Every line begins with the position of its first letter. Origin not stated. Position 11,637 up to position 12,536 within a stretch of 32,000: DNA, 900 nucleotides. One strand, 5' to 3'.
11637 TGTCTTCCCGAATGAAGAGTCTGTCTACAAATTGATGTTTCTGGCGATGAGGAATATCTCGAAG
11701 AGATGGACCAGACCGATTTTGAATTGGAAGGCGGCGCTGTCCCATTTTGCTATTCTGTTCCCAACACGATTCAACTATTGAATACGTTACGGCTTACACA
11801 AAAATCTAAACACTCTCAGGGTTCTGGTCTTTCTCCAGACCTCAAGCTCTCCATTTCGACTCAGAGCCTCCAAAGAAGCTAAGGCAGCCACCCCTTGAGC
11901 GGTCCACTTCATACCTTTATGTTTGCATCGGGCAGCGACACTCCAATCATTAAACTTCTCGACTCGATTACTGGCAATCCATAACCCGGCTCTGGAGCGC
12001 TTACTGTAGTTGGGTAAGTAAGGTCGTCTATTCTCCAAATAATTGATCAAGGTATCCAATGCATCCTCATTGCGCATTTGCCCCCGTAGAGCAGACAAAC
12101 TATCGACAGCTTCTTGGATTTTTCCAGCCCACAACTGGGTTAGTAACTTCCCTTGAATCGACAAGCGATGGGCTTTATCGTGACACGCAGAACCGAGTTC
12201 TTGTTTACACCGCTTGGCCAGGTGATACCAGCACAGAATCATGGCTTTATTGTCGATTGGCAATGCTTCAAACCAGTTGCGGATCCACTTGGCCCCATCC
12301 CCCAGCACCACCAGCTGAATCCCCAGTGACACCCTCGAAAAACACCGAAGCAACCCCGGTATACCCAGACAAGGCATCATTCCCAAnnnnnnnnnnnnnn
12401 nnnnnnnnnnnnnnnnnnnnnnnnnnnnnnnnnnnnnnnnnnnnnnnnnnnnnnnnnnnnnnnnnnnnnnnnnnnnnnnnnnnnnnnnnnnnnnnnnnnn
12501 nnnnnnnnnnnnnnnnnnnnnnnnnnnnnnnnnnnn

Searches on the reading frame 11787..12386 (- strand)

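Call 3: search_protein_families(library=pfam, proteins=[window:11787-12386:-], max_evalue=0.1)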
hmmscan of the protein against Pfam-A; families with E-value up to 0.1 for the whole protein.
window:11787-12386:- (199 aa): 2 families
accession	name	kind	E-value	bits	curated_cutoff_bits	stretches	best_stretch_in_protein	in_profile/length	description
PF06782.17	UPF0236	-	4.2e-06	26.3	24.3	1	24-186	235-393/400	Uncharacterised protein family (UPF0236)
PF00286.25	Flexi_CP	-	0.027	14.9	27.5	0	33-73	11-51/138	Viral coat protein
